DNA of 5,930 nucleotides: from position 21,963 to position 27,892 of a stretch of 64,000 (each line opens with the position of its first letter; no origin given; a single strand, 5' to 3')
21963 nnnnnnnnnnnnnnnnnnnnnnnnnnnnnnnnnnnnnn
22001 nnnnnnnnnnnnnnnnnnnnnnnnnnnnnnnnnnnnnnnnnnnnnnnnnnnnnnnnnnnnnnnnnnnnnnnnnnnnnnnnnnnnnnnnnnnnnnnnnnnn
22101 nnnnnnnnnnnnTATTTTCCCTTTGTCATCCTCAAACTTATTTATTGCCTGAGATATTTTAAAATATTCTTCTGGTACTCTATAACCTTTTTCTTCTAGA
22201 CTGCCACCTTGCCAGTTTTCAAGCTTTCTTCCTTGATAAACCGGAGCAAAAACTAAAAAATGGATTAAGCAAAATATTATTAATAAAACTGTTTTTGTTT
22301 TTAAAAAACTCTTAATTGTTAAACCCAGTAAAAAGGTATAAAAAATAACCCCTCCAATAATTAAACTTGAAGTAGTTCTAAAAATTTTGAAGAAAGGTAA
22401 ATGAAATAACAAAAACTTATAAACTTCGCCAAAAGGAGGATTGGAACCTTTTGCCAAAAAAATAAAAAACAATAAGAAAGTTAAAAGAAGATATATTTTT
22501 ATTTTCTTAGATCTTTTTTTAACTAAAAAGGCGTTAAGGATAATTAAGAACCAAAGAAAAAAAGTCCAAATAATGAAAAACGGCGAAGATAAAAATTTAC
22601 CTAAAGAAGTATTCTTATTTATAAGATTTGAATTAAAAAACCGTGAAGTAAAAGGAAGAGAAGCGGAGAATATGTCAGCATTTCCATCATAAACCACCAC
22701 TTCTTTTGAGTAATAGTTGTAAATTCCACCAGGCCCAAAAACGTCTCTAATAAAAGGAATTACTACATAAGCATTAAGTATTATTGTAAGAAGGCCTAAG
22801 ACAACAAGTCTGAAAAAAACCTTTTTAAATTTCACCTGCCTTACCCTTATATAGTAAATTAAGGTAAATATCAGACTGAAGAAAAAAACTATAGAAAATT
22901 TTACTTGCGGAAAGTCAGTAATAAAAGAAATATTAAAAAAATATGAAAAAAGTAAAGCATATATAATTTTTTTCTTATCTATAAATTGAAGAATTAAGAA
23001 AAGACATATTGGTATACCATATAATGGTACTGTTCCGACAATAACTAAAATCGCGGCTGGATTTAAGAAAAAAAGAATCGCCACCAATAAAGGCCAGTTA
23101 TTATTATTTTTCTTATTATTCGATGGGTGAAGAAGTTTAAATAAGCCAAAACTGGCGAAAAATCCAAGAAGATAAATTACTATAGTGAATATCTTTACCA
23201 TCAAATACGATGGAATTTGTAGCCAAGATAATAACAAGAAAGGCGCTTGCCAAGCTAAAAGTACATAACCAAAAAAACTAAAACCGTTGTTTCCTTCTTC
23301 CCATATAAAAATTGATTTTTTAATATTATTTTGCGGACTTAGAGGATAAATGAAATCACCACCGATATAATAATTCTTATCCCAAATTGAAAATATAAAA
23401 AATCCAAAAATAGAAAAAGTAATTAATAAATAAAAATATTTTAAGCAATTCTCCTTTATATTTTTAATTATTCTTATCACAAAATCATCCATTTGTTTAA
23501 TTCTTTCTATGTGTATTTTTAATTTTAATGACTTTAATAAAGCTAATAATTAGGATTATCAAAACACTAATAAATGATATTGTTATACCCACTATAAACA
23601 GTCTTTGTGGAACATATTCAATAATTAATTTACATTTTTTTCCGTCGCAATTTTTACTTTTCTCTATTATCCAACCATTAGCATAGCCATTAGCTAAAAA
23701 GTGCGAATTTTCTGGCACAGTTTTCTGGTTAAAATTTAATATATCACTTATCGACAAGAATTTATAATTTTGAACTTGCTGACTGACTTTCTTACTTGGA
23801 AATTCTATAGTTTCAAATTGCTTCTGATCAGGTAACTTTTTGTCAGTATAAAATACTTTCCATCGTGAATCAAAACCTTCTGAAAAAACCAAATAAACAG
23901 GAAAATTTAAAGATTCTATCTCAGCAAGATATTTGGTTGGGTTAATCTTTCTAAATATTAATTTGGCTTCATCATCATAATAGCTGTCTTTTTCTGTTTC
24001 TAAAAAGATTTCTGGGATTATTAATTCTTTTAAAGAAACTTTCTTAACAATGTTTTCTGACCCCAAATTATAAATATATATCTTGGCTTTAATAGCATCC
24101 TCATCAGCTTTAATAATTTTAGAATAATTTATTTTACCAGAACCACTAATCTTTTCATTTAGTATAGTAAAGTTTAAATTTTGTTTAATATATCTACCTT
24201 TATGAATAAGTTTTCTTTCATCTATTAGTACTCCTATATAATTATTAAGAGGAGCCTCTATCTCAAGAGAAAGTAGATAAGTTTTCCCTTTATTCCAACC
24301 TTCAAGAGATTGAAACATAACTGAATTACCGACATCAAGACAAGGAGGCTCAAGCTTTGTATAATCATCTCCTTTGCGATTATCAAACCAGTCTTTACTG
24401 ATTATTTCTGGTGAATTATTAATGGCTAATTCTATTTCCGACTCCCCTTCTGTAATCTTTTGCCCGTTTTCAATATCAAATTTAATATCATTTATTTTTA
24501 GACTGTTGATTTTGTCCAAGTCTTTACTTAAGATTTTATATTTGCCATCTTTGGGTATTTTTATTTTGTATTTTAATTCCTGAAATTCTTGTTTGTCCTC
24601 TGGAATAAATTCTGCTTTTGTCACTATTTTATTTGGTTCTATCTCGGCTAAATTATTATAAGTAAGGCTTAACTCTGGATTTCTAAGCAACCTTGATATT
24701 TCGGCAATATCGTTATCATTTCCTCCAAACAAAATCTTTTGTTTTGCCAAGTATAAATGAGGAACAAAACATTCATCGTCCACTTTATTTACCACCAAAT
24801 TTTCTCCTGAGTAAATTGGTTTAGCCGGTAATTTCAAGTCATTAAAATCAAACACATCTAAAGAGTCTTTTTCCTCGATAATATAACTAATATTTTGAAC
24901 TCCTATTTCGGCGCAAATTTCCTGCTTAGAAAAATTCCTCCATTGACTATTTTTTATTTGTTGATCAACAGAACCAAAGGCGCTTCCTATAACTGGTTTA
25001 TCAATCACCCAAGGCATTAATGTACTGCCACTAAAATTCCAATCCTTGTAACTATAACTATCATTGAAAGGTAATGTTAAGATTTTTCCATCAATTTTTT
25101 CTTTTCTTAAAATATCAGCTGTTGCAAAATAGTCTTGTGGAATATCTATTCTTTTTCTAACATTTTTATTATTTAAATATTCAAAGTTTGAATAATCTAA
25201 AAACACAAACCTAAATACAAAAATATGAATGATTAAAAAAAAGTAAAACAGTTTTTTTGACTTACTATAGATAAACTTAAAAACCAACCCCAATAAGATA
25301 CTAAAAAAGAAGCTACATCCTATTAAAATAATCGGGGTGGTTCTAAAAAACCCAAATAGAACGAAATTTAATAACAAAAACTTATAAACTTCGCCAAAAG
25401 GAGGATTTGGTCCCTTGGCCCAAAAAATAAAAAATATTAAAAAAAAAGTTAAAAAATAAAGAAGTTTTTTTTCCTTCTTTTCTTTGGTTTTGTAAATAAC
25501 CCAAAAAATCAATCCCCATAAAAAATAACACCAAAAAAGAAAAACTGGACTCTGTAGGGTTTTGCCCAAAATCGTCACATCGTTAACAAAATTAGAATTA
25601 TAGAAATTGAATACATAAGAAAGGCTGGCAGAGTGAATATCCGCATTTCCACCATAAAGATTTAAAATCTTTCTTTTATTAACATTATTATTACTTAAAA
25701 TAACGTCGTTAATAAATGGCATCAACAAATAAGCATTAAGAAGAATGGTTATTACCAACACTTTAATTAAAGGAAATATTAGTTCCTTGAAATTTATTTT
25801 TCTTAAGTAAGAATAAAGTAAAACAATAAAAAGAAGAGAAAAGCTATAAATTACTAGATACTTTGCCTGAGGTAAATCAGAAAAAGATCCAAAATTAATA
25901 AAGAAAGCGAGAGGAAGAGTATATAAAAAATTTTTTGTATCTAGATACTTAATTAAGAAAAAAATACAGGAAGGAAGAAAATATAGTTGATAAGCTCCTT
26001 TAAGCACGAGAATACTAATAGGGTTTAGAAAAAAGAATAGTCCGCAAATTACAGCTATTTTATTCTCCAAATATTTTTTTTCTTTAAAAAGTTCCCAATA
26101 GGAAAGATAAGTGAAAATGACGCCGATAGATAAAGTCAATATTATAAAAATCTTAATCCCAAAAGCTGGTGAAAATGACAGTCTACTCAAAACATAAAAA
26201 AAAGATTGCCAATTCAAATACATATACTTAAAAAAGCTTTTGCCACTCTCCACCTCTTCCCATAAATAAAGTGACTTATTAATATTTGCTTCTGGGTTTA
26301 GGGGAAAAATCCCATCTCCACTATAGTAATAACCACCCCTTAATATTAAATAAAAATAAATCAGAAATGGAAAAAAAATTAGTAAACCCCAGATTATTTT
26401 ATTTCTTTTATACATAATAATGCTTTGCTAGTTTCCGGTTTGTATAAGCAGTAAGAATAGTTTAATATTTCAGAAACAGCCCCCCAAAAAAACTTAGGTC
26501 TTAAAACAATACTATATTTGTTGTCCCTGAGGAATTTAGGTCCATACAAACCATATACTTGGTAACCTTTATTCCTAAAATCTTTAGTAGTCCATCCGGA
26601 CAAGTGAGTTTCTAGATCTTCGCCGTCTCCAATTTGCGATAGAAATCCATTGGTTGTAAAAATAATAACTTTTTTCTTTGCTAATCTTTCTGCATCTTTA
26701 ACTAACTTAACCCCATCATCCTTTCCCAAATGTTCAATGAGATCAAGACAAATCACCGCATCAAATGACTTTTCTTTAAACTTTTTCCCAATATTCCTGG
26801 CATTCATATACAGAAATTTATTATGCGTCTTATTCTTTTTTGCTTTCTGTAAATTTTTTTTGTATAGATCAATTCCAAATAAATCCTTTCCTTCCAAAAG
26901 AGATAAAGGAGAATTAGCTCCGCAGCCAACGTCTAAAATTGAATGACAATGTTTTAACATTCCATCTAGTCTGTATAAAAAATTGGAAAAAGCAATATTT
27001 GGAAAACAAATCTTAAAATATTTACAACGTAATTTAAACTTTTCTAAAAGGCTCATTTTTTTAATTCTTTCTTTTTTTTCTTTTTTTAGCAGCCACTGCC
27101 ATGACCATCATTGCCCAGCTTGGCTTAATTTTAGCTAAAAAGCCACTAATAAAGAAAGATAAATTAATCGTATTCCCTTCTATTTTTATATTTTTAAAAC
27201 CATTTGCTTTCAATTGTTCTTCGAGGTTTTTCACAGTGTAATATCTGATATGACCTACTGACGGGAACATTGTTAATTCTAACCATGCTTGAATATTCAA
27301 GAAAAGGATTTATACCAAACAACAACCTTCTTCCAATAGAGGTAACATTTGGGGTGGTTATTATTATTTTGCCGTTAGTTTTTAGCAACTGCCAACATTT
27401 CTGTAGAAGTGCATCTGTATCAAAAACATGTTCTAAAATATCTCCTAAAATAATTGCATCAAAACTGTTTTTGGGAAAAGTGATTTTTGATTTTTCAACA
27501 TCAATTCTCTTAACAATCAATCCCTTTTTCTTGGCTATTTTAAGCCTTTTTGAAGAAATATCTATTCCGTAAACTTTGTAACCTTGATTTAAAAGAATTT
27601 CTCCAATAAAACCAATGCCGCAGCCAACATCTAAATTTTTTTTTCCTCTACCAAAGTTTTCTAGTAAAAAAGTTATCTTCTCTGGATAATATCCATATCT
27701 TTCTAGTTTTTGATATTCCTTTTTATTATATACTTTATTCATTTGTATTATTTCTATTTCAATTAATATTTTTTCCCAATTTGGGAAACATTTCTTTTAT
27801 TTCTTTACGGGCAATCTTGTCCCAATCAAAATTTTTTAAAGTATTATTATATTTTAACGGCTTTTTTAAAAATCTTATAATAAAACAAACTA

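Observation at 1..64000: Entire 64-kb window is one hyper-dense glycosylation island with about 13 GT-C membrane glycosyltransferases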

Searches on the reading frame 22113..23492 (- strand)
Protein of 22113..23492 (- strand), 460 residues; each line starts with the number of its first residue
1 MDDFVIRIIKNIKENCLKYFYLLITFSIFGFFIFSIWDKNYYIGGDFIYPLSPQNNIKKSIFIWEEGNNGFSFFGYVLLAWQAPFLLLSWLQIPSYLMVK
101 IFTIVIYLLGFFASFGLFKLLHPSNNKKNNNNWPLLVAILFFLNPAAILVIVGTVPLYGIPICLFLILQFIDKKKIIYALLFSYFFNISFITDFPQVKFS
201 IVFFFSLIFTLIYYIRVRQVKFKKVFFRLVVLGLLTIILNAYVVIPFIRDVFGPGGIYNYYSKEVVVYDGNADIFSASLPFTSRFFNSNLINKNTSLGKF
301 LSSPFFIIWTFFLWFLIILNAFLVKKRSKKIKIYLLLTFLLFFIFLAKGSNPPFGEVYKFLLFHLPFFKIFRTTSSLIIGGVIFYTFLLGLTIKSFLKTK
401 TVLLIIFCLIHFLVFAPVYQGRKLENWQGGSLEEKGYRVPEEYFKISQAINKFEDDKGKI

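Call 78: search_protein_representatives(alignment_id=A4)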
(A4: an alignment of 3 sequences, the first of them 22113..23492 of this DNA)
Query: 3 sequences, 446 profile positions. Proteins with E-value up to 0.001 (for the whole library): 4082; up to 1e-10: 1811; up to 1e-30: 267. The best 150 are listed.
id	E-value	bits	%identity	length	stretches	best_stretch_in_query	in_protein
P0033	6.9e-207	704.5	-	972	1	1-446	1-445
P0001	1.2e-201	687.2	-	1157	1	3-446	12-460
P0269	2.7e-143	494.9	-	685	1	10-446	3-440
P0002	1.6e-131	456.1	-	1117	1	8-444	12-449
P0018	9.9e-126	437.0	-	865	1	5-445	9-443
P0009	1.1e-124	433.5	-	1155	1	5-446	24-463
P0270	1.2e-123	430.1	-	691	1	3-444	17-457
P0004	5.7e-120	418.0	-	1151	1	8-446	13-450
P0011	5.3e-117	408.2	-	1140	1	12-445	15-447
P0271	5.4e-116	404.9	-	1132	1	7-439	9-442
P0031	5.9e-108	378.4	-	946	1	11-445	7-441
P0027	5.4e-107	375.2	-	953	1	8-445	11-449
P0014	7.7e-107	374.7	-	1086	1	37-443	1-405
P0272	1.2e-83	298.3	-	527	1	38-443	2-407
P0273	7.8e-83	295.6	-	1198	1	14-445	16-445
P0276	4.0e-76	273.5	-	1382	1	10-445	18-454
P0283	2.6e-49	185.1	-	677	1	7-446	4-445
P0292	3.5e-44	168.2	-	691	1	8-445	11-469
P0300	9.4e-42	160.2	-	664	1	80-440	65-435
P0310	1.1e-40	156.7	-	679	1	9-442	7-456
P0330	5.0e-39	151.2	-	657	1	12-441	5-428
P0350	2.1e-37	145.9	-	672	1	12-439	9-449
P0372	1.2e-36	143.4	-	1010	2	7-442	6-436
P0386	5.7e-36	141.1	-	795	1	8-438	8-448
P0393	8.9e-36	140.5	-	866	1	12-440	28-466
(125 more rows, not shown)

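Call 79: search_protein_families(library=pfam, proteins=[P0283, P0292, P0300, P0310, P0330, P0350, P0372, P0386, P0393, P0276], max_evalue=0.01)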
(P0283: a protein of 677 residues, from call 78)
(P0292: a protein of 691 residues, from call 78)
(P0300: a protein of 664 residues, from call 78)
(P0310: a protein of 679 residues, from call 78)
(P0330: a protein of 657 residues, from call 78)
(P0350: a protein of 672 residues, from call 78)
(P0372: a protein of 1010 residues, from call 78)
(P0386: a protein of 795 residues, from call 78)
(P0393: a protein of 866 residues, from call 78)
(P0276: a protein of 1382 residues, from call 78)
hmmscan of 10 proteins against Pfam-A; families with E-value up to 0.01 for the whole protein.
P0283 (677 aa): 0 families

P0292 (691 aa): 0 families

P0300 (664 aa): 0 families

P0310 (679 aa): 0 families

P0330 (657 aa): 0 families

P0350 (672 aa): 0 families

P0372 (1010 aa): 2 families
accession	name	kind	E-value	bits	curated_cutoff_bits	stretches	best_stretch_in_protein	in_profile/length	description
PF13472.12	Lipase_GDSL_2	-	8.2e-16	59.4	32.9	1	830-987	2-171/178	GDSL-like Lipase/Acylhydrolase family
PF00657.28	Lipase_GDSL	-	2.3e-08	34.9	23.6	1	828-998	2-207/208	GDSL-like Lipase/Acylhydrolase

P0386 (795 aa): 0 families

P0393 (866 aa): 0 families

P0276 (1382 aa): 0 families
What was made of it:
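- On AftD family (Pfam PF11847, GT-C_AftD): None of ten sampled family members matched either (call 79).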

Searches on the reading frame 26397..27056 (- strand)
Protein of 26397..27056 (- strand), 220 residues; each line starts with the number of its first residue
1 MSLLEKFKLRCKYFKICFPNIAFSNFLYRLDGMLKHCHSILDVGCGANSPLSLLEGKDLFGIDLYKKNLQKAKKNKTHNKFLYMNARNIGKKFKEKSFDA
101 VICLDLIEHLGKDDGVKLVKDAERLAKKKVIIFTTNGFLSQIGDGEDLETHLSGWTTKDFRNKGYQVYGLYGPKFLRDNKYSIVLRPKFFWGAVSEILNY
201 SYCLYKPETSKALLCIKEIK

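Call 5: search_protein_families(library=pfam, proteins=[window:26397-27056:-], max_evalue=0.01)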
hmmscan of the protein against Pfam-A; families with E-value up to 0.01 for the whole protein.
window:26397-27056:- (220 aa): 7 families
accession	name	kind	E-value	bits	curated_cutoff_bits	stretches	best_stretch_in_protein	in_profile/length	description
PF08241.18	Methyltransf_11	-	1.9e-14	54.5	21.2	1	41-132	1-93/95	Methyltransferase domain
PF13649.12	Methyltransf_25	-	3.4e-10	40.9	27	1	40-128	1-95/97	Methyltransferase domain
PF13847.12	Methyltransf_31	-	1.3e-08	35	27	1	39-135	6-110/145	Methyltransferase domain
PF08242.18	Methyltransf_12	-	3.5e-07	31.3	30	1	41-127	1-93/98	Methyltransferase domain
PF13489.12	Methyltransf_23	-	4.4e-06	27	27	1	39-134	25-117/164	Methyltransferase domain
PF06325.19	PrmA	-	0.00017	21.6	22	1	27-128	152-252/296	Ribosomal protein L11 methyltransferase (PrmA)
PF07021.18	MetW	-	0.00023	21.3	21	1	32-138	9-114/193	Methionine biosynthesis protein MetW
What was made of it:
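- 26394..27056 (-): g19: SAM methyltransferase. Methyltransf_11 54.5 bits (call 5)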

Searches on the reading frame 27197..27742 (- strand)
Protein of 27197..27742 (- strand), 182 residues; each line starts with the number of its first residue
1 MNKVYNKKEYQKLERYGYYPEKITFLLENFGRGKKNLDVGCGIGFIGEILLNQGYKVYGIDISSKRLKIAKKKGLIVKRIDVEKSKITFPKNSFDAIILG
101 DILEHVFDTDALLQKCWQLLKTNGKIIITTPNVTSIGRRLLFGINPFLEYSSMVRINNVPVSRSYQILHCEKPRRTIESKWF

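Call 5: search_protein_families(library=pfam, proteins=[window:27197-27742:-], max_evalue=0.01)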
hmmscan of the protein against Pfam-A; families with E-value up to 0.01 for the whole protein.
window:27197-27742:- (182 aa): 14 families
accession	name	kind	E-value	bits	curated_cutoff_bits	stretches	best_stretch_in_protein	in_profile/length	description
PF08241.18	Methyltransf_11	-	9.5e-19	68.3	21.2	1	37-128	1-95/95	Methyltransferase domain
PF13489.12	Methyltransf_23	-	2.5e-17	63.6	27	1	15-137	5-124/164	Methyltransferase domain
PF08242.18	Methyltransf_12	-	2e-16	60.9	30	1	37-126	1-98/98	Methyltransferase domain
PF13847.12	Methyltransf_31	-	2.8e-15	56.7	27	1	33-132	4-113/145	Methyltransferase domain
PF13649.12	Methyltransf_25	-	1.3e-14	55.1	27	1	37-124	2-97/97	Methyltransferase domain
PF07021.18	MetW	-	6.9e-12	45.8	21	1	27-134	8-113/193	Methionine biosynthesis protein MetW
PF01209.24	Ubie_methyltran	-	1.3e-06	28.4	20.1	1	28-128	43-151/233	ubiE/COQ5 methyltransferase family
PF05219.18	DREV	-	1.1e-05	25.1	26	1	34-129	96-187/265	DREV methyltransferase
PF05175.20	MTS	-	3.3e-05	24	23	1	25-128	22-138/170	Methyltransferase small domain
PF02353.26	CMAS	-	5.1e-05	23.1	27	1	29-130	59-166/273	Mycolic acid cyclopropane synthetase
PF07757.19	AdoMet_MTase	-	0.00023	21.8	27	1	37-67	66-96/115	Predicted AdoMet-dependent methyltransferase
PF05891.18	Methyltransf_PK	-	0.00046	20.2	27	1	30-139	53-169/218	AdoMet dependent proline di-methyltransferase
PF06325.19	PrmA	-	0.003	17.5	22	1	32-128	161-258/296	Ribosomal protein L11 methyltransferase (PrmA)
PF03141.22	Methyltransf_29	-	0.0079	15.2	23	0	31-134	116-223/506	Putative S-adenosyl-L-methionine-dependent methyltransferase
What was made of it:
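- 27194..27742 (-): g20: SAM methyltransferase. Methyltransf_11 68.3 bits (call 5)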
